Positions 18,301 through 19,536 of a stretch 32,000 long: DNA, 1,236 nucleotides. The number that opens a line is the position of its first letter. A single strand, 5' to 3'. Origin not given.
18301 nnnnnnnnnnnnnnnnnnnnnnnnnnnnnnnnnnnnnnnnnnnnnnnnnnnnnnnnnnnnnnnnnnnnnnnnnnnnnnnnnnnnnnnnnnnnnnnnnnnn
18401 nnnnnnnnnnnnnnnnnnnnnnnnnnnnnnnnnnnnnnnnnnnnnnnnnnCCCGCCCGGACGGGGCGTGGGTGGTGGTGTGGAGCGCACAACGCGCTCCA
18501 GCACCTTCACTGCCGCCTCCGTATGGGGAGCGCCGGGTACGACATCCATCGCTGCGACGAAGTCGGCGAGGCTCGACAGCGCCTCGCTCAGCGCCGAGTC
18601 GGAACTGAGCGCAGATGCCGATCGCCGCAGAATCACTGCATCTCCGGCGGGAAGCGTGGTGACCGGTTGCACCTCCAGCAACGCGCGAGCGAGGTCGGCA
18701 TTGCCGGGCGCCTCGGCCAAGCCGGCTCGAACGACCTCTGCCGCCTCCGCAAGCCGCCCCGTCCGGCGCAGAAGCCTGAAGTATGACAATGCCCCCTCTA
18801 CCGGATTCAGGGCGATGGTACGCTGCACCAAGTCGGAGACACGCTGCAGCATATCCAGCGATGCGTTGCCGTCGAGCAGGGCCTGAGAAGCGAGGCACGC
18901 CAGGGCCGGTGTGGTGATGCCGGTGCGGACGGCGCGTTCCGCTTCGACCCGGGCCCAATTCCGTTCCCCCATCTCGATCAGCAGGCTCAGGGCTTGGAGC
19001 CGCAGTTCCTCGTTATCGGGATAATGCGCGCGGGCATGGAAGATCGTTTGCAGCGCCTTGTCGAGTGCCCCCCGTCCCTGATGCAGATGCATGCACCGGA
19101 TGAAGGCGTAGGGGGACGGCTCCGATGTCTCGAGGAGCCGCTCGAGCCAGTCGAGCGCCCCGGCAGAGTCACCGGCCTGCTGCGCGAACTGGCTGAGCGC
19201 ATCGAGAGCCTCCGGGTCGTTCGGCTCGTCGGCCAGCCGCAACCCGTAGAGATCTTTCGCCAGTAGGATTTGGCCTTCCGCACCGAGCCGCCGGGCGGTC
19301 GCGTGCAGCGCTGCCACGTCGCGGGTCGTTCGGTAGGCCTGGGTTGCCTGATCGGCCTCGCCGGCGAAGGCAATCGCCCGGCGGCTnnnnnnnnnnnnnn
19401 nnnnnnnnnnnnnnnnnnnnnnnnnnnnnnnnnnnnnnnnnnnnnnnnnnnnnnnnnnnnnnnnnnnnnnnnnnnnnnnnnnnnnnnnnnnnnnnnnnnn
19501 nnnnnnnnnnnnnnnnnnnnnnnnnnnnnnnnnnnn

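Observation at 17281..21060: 1259-aa GT2-GT2-TPR-GT4 fusion with three catalytic modules around a central helical repeat array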

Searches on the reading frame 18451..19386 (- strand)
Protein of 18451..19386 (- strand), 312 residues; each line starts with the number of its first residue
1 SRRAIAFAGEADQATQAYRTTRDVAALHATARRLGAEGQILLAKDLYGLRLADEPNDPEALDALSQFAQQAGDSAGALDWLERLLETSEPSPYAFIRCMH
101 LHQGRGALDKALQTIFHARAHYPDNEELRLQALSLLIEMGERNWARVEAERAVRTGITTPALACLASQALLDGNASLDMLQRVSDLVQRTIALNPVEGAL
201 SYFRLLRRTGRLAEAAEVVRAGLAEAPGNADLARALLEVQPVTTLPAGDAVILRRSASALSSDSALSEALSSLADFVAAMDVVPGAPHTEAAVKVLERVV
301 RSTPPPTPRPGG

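Call 32: search_protein_representatives(protein=window:18451-19386:-)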
Query: 312 residues. Proteins with E-value up to 0.001 (for the whole library): 251; up to 1e-10: 6; up to 1e-30: 3. The best 150 are listed.
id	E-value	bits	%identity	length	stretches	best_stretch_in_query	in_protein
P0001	1.6e-191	651.3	100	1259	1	1-312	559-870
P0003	1.0e-60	222.1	45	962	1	2-312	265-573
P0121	2.3e-55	204.5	43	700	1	13-312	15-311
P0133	2.5e-17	79.8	27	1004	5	53-117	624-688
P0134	1.4e-11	61.0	30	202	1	43-215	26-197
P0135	3.7e-11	59.6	29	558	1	32-232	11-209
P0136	1.7e-10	57.4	27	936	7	37-128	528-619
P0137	3.2e-10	56.5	26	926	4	43-238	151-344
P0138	2.5e-09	53.5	26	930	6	48-221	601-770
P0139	6.0e-09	52.3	28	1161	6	55-188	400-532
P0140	1.0e-08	51.5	29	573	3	51-250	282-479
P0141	1.7e-08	50.8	36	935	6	56-98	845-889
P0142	2.6e-08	50.2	28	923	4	14-174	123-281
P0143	3.0e-08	50.0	25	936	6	37-133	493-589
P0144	5.0e-08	49.3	26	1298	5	43-131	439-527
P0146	9.0e-08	48.4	27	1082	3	51-238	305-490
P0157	1.2e-06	44.7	27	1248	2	19-220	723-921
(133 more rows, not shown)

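Call 33: search_protein_families(library=pfam, proteins=[P0133, P0134, P0135, P0136, P0137, P0139, P0140, P0144, P0146, P0157], max_evalue=0.00001)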
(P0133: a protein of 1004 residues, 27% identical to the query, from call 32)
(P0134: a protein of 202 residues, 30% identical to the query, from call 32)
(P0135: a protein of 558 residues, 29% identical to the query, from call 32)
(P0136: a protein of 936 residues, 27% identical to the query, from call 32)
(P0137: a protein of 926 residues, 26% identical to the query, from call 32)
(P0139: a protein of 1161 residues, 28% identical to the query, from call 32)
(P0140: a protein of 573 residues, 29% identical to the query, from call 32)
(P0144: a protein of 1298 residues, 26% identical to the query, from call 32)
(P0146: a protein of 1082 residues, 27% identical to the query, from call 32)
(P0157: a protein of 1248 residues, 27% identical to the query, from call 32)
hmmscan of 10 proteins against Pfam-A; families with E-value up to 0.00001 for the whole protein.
P0133 (1004 aa): 33 families (the best 25 are shown)
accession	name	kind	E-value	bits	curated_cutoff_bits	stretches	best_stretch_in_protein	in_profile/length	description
PF13181.12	TPR_8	-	1.4e-66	215.5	25.7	4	631-661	3-33/34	Tetratricopeptide repeat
PF13414.12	TPR_11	-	8.9e-55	182.6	26.8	0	603-643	2-42/42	TPR repeat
PF07719.23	TPR_2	-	1.2e-54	178.4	27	0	767-797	3-33/34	Tetratricopeptide repeat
PF13431.12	TPR_17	-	2.7e-51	168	24.4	0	788-820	2-34/34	Tetratricopeptide repeat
PF00515.34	TPR_1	-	5.9e-41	137.1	27.8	0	630-661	2-33/34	Tetratricopeptide repeat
PF13428.12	TPR_14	-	2.2e-35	117.9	23.5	0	767-805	3-41/44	Tetratricopeptide repeat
PF14559.12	TPR_19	-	1.2e-34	118.8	25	0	642-706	4-68/68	Tetratricopeptide repeat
PF12569.14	NatA_aux_su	-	4.5e-32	112.1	33.3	0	737-795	198-256/515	N-terminal acetyltransferase A, auxiliary subunit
PF13424.12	TPR_12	-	6.1e-27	94.1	30.1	0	836-895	6-66/77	Tetratricopeptide repeat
PF13371.12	TPR_9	-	1.5e-24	86.2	35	0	670-729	2-61/73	Tetratricopeptide repeat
PF13432.12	TPR_16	-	3.2e-22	79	32.7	0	771-833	3-65/65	Tetratricopeptide repeat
PF20431.4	E_motif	-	9.1e-20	71.1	27.3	0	780-815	3-38/63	E motif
PF23914.1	TPR_CcmH_CycH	-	9.3e-20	71.5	42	0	625-673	46-94/158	Cytochrome c-type biogenesis protein H TPR domain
PF13374.12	TPR_10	-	2.3e-19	69.2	27.5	0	768-793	5-30/42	Tetratricopeptide repeat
PF20308.4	TPR-S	-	7.1e-18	65.5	27.6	0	580-657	5-80/102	Tetratricopeptide Repeats-Sensor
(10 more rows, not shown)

P0134 (202 aa): 0 families

P0135 (558 aa): 20 families
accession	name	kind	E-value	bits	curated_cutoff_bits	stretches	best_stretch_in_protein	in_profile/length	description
PF13432.12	TPR_16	-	7.8e-26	90.6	32.7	2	179-238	3-62/65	Tetratricopeptide repeat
PF14559.12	TPR_19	-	2.8e-25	88.9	25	3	188-239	6-57/68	Tetratricopeptide repeat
PF07719.23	TPR_2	-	2.9e-24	83.6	27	0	139-172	1-34/34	Tetratricopeptide repeat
PF13428.12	TPR_14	-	2.6e-23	80.6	23.5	0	139-181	1-43/44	Tetratricopeptide repeat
PF13181.12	TPR_8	-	1.2e-22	78.5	25.7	1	209-239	3-33/34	Tetratricopeptide repeat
PF00515.34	TPR_1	-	1.5e-21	75.7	27.8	1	209-239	3-33/34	Tetratricopeptide repeat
PF13424.12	TPR_12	-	1.3e-18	67.3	30.1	1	174-237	4-75/77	Tetratricopeptide repeat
PF13176.12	TPR_7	-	1.5e-17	62.6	27.9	0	210-238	2-30/36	Tetratricopeptide repeat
PF13431.12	TPR_17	-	1.8e-13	50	24.4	0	196-228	2-34/34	Tetratricopeptide repeat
PF12895.13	ANAPC3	-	6.4e-13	49.2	27.2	0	16-95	2-80/82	Anaphase-promoting complex, cyclosome, subunit 3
PF13414.12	TPR_11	-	1.6e-12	47.3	26.8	0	146-183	1-38/42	TPR repeat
PF13374.12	TPR_10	-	7.7e-12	45.3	27.5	0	175-202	4-31/42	Tetratricopeptide repeat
PF23914.1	TPR_CcmH_CycH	-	1.7e-11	44.7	42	0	133-232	44-146/158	Cytochrome c-type biogenesis protein H TPR domain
PF07721.20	TPR_4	-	6e-10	39.2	27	0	210-232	4-26/26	Tetratricopeptide repeat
PF25063.1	ARM_TT21_C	-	1.3e-08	35.4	35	0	108-243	58-200/209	Tetratricopeptide repeat protein 21 C-terminal ARM domain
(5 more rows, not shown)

P0136 (936 aa): 34 families (the best 25 are shown)
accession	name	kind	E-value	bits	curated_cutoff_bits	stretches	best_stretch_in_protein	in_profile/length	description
PF14559.12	TPR_19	-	8e-81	266.8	25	8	50-108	2-60/68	Tetratricopeptide repeat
PF13432.12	TPR_16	-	5.9e-67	222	32.7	5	179-243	1-65/65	Tetratricopeptide repeat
PF13428.12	TPR_14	-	1.4e-63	205.1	23.5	1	380-420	2-42/44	Tetratricopeptide repeat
PF07719.23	TPR_2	-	1.9e-52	171.5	27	0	381-411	3-33/34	Tetratricopeptide repeat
PF13414.12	TPR_11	-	1.6e-42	143.4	26.8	0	47-87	2-42/42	TPR repeat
PF13181.12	TPR_8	-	3.3e-41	136.4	25.7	0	380-411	2-33/34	Tetratricopeptide repeat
PF12895.13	ANAPC3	-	6.2e-41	139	27.2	1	223-301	3-80/82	Anaphase-promoting complex, cyclosome, subunit 3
PF13431.12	TPR_17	-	1.8e-40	134.3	24.4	0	809-836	2-29/34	Tetratricopeptide repeat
PF00515.34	TPR_1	-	1.3e-33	113.9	27.8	0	381-410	3-32/34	Tetratricopeptide repeat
PF13371.12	TPR_9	-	6.3e-33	113.1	35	0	386-456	2-72/73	Tetratricopeptide repeat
PF23914.1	TPR_CcmH_CycH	-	2.4e-31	109.1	42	2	318-406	57-148/158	Cytochrome c-type biogenesis protein H TPR domain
PF24575.1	TPR_Slam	-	3.3e-28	98.6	35.2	0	381-433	47-101/104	Surface lipoprotein assembly modifier, N-terminal TPR repeats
PF13174.12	TPR_6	-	3.7e-27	93.5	26.3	0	210-241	1-32/33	Tetratricopeptide repeat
PF13176.12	TPR_7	-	2.3e-25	86.9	27.9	0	382-411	2-31/36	Tetratricopeptide repeat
PF14561.12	TPR_20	-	8.4e-24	84.2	25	0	225-271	4-50/90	Tetratricopeptide repeat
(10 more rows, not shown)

P0137 (926 aa): 22 families
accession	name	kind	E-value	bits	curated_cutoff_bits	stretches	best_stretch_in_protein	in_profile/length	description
PF14559.12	TPR_19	-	5.2e-47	158.5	25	3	858-921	3-66/68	Tetratricopeptide repeat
PF13432.12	TPR_16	-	4.3e-45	152.1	32.7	0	852-908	3-59/65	Tetratricopeptide repeat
PF07719.23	TPR_2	-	7.2e-44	144.7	27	0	134-164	3-33/34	Tetratricopeptide repeat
PF13428.12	TPR_14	-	3.6e-43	142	23.5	0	304-344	3-43/44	Tetratricopeptide repeat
PF13181.12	TPR_8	-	5.8e-37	123.1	25.7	0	479-506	6-33/34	Tetratricopeptide repeat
PF23914.1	TPR_CcmH_CycH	-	1.2e-27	97.1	42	1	139-232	57-153/158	Cytochrome c-type biogenesis protein H TPR domain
PF13371.12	TPR_9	-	4.3e-27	94.4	35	0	213-267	8-62/73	Tetratricopeptide repeat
PF13414.12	TPR_11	-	1.1e-19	70.2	26.8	0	857-890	5-38/42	TPR repeat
PF13431.12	TPR_17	-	6.6e-19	67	24.4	0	395-424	2-31/34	Tetratricopeptide repeat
PF25062.1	ARM_TT21_N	-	3.4e-18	66.6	40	0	384-590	6-216/222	Tetratricopeptide repeat protein 21 N-terminal ARM repeat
PF12895.13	ANAPC3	-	7.1e-18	65.1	27.2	0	213-293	2-81/82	Anaphase-promoting complex, cyclosome, subunit 3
PF00515.34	TPR_1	-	9.6e-17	60.5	27.8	0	644-675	1-32/34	Tetratricopeptide repeat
PF24575.1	TPR_Slam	-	6.4e-15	55.9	35.2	0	33-88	48-103/104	Surface lipoprotein assembly modifier, N-terminal TPR repeats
PF13424.12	TPR_12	-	2.6e-13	50.4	30.1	0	815-875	5-74/77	Tetratricopeptide repeat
PF13429.12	TPR_15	-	2.4e-12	47.3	26.2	0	29-71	143-185/280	Tetratricopeptide repeat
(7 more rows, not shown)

P0139 (1161 aa): 32 families (the best 25 are shown)
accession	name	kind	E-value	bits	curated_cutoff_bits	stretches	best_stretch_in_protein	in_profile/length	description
PF14559.12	TPR_19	-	3.4e-70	232.8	25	4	618-683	2-66/68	Tetratricopeptide repeat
PF13432.12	TPR_16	-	3.8e-61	203.5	32.7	2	849-910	2-63/65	Tetratricopeptide repeat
PF13428.12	TPR_14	-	6.5e-52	169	23.5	0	844-886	1-43/44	Tetratricopeptide repeat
PF07719.23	TPR_2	-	2e-47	155.8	27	0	371-402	3-34/34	Tetratricopeptide repeat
PF23914.1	TPR_CcmH_CycH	-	2.7e-42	144.7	42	1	184-300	37-154/158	Cytochrome c-type biogenesis protein H TPR domain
PF13181.12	TPR_8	-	9.3e-42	138.1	25.7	0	373-402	5-34/34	Tetratricopeptide repeat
PF13414.12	TPR_11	-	1.1e-36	124.6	26.8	0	851-889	1-39/42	TPR repeat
PF13424.12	TPR_12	-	1.4e-28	99.3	30.1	0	450-500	24-75/77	Tetratricopeptide repeat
PF12895.13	ANAPC3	-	5.1e-27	94.4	27.2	0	322-388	10-75/82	Anaphase-promoting complex, cyclosome, subunit 3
PF00515.34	TPR_1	-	1.3e-26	91.7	27.8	0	879-910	2-33/34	Tetratricopeptide repeat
PF13371.12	TPR_9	-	3.6e-26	91.4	35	0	444-506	3-61/73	Tetratricopeptide repeat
PF13431.12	TPR_17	-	4.6e-25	86.2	24.4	0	833-865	2-34/34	Tetratricopeptide repeat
PF13176.12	TPR_7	-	2.6e-24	83.6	27.9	0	847-878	2-35/36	Tetratricopeptide repeat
PF25064.1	ARM_TT21_5th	-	3.7e-21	76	27.8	0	647-732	7-95/117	TT21 fifth ARM repeats domain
PF13429.12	TPR_15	-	6.2e-21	75.5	26.2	1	168-422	12-267/280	Tetratricopeptide repeat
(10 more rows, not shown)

P0140 (573 aa): 21 families
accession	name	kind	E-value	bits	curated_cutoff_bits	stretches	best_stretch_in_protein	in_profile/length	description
PF14559.12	TPR_19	-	9.4e-34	116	25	0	265-321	1-57/68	Tetratricopeptide repeat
PF13432.12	TPR_16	-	1.4e-32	112.2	32.7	2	293-350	1-58/65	Tetratricopeptide repeat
PF07719.23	TPR_2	-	1.3e-31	106.5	27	0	187-219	1-33/34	Tetratricopeptide repeat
PF13428.12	TPR_14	-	8.8e-29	97.5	23.5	0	257-296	3-42/44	Tetratricopeptide repeat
PF13181.12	TPR_8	-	2e-22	77.8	25.7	0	459-493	1-34/34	Tetratricopeptide repeat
PF00515.34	TPR_1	-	3e-19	68.4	27.8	0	324-348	2-26/34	Tetratricopeptide repeat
PF13424.12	TPR_12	-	7.1e-14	52.2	30.1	0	459-523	3-74/77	Tetratricopeptide repeat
PF23914.1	TPR_CcmH_CycH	-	9.8e-13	48.7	42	0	228-317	57-149/158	Cytochrome c-type biogenesis protein H TPR domain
PF13174.12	TPR_6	-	1.2e-12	48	26.3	0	358-387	2-31/33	Tetratricopeptide repeat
PF13431.12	TPR_17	-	1.8e-12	46.9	24.4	0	449-480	3-33/34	Tetratricopeptide repeat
PF13371.12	TPR_9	-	3.6e-12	46.6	35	0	473-530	8-65/73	Tetratricopeptide repeat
PF25064.1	ARM_TT21_5th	-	3.9e-12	47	27.8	0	358-445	3-92/117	TT21 fifth ARM repeats domain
PF12895.13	ANAPC3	-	2.4e-11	44.2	27.2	0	244-313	12-80/82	Anaphase-promoting complex, cyclosome, subunit 3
PF13414.12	TPR_11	-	6.2e-11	42.2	26.8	0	263-297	2-36/42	TPR repeat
PF25062.1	ARM_TT21_N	-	7.6e-11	42.6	40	0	458-549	98-190/222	Tetratricopeptide repeat protein 21 N-terminal ARM repeat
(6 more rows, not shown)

P0144 (1298 aa): 35 families (the best 25 are shown)
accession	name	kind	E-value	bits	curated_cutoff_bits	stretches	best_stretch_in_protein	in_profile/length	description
PF07719.23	TPR_2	-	6.6e-105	335.2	27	3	1218-1250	1-33/34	Tetratricopeptide repeat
PF00515.34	TPR_1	-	1.4e-90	294.1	27.8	5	1218-1251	1-34/34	Tetratricopeptide repeat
PF13432.12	TPR_16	-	1.2e-76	253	32.7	4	1190-1244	3-57/65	Tetratricopeptide repeat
PF14559.12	TPR_19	-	1.7e-74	246.5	25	5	760-801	5-46/68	Tetratricopeptide repeat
PF13181.12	TPR_8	-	1.5e-72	234.1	25.7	0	1218-1248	1-31/34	Tetratricopeptide repeat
PF13424.12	TPR_12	-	1.6e-66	220.9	30.1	5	1218-1282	3-74/77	Tetratricopeptide repeat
PF13428.12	TPR_14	-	4.7e-61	197.3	23.5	0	602-643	3-44/44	Tetratricopeptide repeat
PF13414.12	TPR_11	-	2.4e-58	194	26.8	4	1197-1232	7-42/42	TPR repeat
PF13431.12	TPR_17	-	6.6e-56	182.4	24.4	1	1207-1238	2-33/34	Tetratricopeptide repeat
PF13176.12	TPR_7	-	1.1e-54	178.3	27.9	0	818-846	2-32/36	Tetratricopeptide repeat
PF00069.31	Pkinase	-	3.5e-52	177.8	31.7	1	20-265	6-254/263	Protein kinase domain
PF13371.12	TPR_9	-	7.6e-41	138.4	35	0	467-521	8-62/73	Tetratricopeptide repeat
PF13174.12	TPR_6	-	2.2e-38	128.7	26.3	0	1219-1246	1-28/33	Tetratricopeptide repeat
PF23914.1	TPR_CcmH_CycH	-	7.3e-36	123.8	42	1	824-926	59-155/158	Cytochrome c-type biogenesis protein H TPR domain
PF12895.13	ANAPC3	-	1e-30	106.2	27.2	2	583-660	6-82/82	Anaphase-promoting complex, cyclosome, subunit 3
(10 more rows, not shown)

P0146 (1082 aa): 27 families (the best 25 are shown)
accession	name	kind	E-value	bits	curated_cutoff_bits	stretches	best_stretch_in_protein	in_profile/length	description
PF14559.12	TPR_19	-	1.6e-75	249.8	25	6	768-833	3-68/68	Tetratricopeptide repeat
PF13432.12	TPR_16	-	1.6e-65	217.4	32.7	2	1006-1061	3-58/65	Tetratricopeptide repeat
PF13428.12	TPR_14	-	1.3e-64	208.3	23.5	0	312-355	1-44/44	Tetratricopeptide repeat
PF07719.23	TPR_2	-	3.6e-60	195.6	27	0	452-480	5-33/34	Tetratricopeptide repeat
PF13181.12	TPR_8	-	9.9e-46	150.5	25.7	0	589-616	6-33/34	Tetratricopeptide repeat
PF00515.34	TPR_1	-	5.1e-37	124.7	27.8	0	455-481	8-34/34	Tetratricopeptide repeat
PF13431.12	TPR_17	-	6e-35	117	24.4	0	607-636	2-30/34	Tetratricopeptide repeat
PF13414.12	TPR_11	-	9.4e-34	115.3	26.8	0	456-488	2-34/42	TPR repeat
PF23914.1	TPR_CcmH_CycH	-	1.5e-33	116.3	42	2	509-615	43-152/158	Cytochrome c-type biogenesis protein H TPR domain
PF13424.12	TPR_12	-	9.7e-31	106.2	30.1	0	416-478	5-75/77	Tetratricopeptide repeat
PF12895.13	ANAPC3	-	1.4e-30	105.8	27.2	0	300-370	11-80/82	Anaphase-promoting complex, cyclosome, subunit 3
PF13174.12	TPR_6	-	7.7e-29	98.8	26.3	0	313-345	1-33/33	Tetratricopeptide repeat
PF13371.12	TPR_9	-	6.8e-19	68.1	35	0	286-350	3-67/73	Tetratricopeptide repeat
PF25060.1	ARM_TT21_2nd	-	3.4e-18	66.5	27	0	331-393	207-269/270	Tetratricopeptide repeat protein 21 second ARM domain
PF24575.1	TPR_Slam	-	4.9e-18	65.9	35.2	0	1003-1054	50-101/104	Surface lipoprotein assembly modifier, N-terminal TPR repeats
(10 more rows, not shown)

P0157 (1248 aa): 27 families (the best 25 are shown)
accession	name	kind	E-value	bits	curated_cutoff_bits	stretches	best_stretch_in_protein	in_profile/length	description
PF13844.12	Glyco_transf_41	-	9.6e-103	344.7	25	2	265-418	77-231/543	Glycosyl transferase family 41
PF00515.34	TPR_1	-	4.5e-74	241.9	27.8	6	728-759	2-33/34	Tetratricopeptide repeat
PF07719.23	TPR_2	-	2.6e-64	208.5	27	2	145-178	1-34/34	Tetratricopeptide repeat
PF13414.12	TPR_11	-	1.7e-61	204.1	26.8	3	84-124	1-41/42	TPR repeat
PF13432.12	TPR_16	-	2.8e-58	194.3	32.7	5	664-727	2-65/65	Tetratricopeptide repeat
PF13181.12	TPR_8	-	2e-56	183.8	25.7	1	80-110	4-34/34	Tetratricopeptide repeat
PF13431.12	TPR_17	-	1.6e-51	168.7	24.4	0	133-165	1-33/34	Tetratricopeptide repeat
PF13469.12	Sulfotransfer_3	-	6.1e-47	161.1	27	1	1003-1190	1-216/216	Sulfotransferase family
PF14559.12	TPR_19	-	1.5e-46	157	25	4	740-796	4-60/68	Tetratricopeptide repeat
PF13424.12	TPR_12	-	5e-41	139.2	30.1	4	696-755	6-73/77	Tetratricopeptide repeat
PF13428.12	TPR_14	-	2.2e-40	133.3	23.5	0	694-735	2-43/44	Tetratricopeptide repeat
PF13176.12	TPR_7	-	1e-38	128.5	27.9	0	801-829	5-33/36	Tetratricopeptide repeat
PF23914.1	TPR_CcmH_CycH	-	1.5e-26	93.6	42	1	661-796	18-157/158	Cytochrome c-type biogenesis protein H TPR domain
PF12895.13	ANAPC3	-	3.3e-25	88.6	27.2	1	23-102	3-81/82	Anaphase-promoting complex, cyclosome, subunit 3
PF13174.12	TPR_6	-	1.3e-23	82.4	26.3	0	835-861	6-32/33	Tetratricopeptide repeat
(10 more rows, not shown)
